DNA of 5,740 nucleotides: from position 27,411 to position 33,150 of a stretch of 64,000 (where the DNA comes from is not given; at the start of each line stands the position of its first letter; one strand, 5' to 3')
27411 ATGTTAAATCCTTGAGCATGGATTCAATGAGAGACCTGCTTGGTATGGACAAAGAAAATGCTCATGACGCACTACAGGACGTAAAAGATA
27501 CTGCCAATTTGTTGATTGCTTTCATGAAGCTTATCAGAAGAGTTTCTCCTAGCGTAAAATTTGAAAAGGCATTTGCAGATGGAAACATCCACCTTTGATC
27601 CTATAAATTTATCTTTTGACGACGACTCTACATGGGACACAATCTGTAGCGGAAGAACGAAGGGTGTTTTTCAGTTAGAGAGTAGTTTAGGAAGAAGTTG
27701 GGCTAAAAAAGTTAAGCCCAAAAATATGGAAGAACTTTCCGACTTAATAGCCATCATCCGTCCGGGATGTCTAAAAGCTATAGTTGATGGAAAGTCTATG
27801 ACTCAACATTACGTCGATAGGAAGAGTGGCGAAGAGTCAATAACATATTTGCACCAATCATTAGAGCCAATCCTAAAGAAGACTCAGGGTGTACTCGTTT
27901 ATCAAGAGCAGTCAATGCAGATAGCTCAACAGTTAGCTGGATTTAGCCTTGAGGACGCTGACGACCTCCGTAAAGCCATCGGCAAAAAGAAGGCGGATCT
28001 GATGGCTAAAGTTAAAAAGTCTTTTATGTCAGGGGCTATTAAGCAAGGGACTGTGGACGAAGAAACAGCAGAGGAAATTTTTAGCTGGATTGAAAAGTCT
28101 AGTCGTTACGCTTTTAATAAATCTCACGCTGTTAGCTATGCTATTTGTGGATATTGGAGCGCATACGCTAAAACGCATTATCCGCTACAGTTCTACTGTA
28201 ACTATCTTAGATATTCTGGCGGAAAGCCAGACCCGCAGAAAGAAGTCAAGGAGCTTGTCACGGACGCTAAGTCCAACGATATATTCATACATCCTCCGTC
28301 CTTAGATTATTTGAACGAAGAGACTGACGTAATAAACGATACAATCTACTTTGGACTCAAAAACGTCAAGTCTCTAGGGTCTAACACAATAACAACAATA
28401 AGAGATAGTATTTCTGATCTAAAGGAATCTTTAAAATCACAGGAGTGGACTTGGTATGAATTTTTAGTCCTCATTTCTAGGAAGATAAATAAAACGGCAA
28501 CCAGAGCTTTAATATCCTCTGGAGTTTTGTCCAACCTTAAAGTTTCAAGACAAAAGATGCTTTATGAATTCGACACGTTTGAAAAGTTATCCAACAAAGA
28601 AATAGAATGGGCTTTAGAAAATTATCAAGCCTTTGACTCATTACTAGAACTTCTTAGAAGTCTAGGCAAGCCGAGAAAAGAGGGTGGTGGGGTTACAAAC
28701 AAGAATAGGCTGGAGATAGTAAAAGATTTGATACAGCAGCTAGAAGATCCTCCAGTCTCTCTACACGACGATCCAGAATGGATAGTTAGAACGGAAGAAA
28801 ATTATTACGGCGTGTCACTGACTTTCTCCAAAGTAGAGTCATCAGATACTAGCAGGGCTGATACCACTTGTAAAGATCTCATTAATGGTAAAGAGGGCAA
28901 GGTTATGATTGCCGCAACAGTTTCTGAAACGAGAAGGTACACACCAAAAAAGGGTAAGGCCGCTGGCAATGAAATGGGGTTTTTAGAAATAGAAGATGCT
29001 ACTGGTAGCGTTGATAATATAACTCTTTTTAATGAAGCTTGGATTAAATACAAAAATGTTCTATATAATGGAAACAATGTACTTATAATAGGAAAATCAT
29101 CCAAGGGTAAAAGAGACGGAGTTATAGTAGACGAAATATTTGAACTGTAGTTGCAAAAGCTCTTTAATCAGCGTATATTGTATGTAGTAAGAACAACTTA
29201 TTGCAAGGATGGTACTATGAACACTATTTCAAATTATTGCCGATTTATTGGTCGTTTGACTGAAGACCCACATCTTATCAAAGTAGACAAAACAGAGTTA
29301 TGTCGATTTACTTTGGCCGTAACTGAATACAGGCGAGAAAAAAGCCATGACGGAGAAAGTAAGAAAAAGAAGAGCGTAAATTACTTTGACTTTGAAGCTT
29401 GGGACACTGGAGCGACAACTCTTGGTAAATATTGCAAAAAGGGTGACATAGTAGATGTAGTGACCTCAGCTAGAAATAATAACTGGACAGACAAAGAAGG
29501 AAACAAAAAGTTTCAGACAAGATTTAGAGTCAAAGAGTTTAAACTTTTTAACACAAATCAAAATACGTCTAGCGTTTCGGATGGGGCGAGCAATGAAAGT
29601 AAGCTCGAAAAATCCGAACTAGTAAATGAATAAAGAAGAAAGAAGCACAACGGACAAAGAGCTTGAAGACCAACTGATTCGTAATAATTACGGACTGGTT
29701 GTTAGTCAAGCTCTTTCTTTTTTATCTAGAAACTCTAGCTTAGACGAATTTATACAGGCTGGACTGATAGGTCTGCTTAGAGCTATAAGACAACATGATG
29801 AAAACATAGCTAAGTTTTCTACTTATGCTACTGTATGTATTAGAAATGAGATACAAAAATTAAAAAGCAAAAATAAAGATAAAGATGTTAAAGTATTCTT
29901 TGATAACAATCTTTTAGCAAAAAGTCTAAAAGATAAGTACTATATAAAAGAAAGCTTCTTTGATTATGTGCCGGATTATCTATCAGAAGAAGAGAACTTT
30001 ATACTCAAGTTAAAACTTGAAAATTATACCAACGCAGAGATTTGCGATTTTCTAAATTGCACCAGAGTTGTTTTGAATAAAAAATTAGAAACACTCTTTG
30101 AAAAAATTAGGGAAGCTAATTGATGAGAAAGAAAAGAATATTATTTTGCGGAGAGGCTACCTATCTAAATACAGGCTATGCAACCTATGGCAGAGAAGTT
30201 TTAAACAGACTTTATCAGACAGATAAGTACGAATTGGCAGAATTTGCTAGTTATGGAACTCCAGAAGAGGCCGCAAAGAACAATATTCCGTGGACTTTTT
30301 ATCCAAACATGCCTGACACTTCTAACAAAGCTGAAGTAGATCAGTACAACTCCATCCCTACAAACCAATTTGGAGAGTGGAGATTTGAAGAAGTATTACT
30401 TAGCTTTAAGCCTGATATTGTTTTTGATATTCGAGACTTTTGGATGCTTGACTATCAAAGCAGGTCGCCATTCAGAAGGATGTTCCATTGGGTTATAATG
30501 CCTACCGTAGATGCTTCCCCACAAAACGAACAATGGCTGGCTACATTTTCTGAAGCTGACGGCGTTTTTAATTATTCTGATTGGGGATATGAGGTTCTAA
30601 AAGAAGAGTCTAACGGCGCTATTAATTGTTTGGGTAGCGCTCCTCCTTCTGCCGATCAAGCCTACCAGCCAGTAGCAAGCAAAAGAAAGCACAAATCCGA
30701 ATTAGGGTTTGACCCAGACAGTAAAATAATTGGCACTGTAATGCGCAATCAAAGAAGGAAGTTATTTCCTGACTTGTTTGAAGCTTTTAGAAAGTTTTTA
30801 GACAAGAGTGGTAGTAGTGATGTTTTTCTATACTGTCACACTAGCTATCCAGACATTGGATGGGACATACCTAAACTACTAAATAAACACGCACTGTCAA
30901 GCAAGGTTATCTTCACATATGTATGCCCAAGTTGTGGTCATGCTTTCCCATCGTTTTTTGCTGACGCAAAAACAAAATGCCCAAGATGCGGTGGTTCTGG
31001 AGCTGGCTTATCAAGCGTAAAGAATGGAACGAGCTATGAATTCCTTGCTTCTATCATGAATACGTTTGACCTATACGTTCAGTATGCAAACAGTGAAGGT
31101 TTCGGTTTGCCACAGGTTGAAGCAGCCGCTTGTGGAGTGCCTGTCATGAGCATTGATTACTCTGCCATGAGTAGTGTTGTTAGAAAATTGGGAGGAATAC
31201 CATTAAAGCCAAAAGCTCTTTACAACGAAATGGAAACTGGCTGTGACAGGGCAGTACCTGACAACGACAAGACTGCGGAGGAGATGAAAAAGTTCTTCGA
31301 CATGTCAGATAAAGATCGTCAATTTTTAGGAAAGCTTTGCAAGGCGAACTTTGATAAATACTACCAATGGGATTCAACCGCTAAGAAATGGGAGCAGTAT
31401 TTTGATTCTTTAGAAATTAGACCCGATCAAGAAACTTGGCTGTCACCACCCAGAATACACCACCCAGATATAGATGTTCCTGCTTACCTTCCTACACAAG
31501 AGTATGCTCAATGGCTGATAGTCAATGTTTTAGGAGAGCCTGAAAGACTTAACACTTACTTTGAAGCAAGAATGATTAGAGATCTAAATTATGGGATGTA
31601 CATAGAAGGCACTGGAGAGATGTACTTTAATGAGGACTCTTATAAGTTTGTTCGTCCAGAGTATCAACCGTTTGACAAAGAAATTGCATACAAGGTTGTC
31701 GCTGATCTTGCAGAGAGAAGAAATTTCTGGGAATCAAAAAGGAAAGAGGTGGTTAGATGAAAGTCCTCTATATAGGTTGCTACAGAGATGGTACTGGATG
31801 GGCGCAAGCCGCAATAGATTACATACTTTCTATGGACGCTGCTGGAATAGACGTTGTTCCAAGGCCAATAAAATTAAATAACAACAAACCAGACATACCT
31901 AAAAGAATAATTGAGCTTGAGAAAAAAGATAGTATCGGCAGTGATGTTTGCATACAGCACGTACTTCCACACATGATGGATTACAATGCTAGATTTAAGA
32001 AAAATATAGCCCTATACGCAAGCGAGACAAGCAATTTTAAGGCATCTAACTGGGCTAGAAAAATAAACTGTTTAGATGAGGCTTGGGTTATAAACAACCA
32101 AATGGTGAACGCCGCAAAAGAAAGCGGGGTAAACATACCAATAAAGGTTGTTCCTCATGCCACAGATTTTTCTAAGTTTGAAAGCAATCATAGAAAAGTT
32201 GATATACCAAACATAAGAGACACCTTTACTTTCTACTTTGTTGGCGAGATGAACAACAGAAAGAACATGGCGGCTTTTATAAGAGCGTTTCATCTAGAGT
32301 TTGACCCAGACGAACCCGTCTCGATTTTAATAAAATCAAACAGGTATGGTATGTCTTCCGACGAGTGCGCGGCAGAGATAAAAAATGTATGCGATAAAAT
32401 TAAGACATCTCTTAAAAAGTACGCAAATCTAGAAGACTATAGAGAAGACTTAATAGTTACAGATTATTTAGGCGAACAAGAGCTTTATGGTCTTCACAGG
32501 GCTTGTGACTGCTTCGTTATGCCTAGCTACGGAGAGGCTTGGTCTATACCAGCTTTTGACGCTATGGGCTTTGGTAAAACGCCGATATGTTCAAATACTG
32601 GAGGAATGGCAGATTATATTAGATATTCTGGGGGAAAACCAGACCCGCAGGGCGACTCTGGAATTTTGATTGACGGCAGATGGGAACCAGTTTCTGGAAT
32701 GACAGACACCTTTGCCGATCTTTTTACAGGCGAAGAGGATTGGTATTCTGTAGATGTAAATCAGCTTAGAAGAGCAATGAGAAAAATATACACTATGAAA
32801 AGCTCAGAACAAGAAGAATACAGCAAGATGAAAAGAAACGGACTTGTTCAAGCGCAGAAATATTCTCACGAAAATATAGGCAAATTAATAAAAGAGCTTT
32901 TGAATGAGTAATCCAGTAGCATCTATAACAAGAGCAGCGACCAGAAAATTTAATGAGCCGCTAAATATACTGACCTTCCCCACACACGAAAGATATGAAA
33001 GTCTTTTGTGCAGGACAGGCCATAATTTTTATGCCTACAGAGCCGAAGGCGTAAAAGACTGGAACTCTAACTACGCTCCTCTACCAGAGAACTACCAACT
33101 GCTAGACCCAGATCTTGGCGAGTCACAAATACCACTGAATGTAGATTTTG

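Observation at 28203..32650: Same 12-aa cassette (Y[LI]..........) in frame in both the DnaE C-half and an unrelated glycosyltransferase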

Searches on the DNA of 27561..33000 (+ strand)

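Call 9: search_dna_similar(query=window:27561-33000:+, collection=phages, mode=distant, max_rows=30)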
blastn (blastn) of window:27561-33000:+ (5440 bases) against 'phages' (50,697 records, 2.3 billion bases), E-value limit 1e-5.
No match.

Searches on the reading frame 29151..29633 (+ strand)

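Call 7: search_protein_families(library=pfam, proteins=[window:29151-29633:+])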
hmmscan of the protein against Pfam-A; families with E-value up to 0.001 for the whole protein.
window:29151-29633:+ (160 aa): 1 family
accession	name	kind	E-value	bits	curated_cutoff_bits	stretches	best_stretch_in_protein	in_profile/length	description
PF00436.31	SSB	-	7.1e-16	58.6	26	1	32-132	6-103/104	Single-strand binding protein family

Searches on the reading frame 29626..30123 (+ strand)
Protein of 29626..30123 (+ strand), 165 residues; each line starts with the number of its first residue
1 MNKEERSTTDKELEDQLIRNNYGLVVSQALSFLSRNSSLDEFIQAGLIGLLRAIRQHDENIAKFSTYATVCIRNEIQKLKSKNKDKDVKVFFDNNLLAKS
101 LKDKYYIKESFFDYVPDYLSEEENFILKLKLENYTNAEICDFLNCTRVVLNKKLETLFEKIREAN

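Call 7: search_protein_families(library=pfam, proteins=[window:29626-30123:+])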
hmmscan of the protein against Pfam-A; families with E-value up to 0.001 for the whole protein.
window:29626-30123:+ (165 aa): 1 family
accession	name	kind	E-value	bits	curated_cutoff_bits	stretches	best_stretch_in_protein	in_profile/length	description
PF04542.20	Sigma70_r2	-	1.1e-12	48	24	1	17-83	1-68/71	Sigma-70 region 2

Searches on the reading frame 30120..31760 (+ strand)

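Call 7: search_protein_families(library=pfam, proteins=[window:30120-31760:+])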
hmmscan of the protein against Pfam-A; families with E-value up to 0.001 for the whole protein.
window:30120-31760:+ (546 aa): 4 families
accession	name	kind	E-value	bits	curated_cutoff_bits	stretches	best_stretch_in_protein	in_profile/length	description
PF00534.26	Glycos_transf_1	-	1.7e-10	41.2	26.4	1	304-389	81-165/172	Glycosyl transferases group 1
PF09723.15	Zn_ribbon_8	-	9.7e-06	25.9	34.4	1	264-292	3-34/41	Zinc ribbon domain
PF13692.12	Glyco_trans_1_4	-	3.1e-05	24.7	27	1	309-356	70-117/142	Glycosyl transferases group 1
PF20706.3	GT4-conflict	-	0.00074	19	26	0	310-422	276-383/385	Family 4 Glycosyltransferase in conflict systems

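Call 50: search_protein_families(library=phrogs, proteins=[window:30120-31760:+], max_evalue=0.00001)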
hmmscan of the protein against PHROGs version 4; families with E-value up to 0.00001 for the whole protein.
window:30120-31760:+ (546 aa): 2 families
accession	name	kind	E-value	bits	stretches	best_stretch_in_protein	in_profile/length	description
phrog_2170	-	moron, auxiliary metabolic gene and host takeover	3.6e-18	66.8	1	5-431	3-372/374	glycosyltransferase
phrog_4356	-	moron, auxiliary metabolic gene and host takeover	7.2e-09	36.3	1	317-425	195-303/307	glycosyltransferase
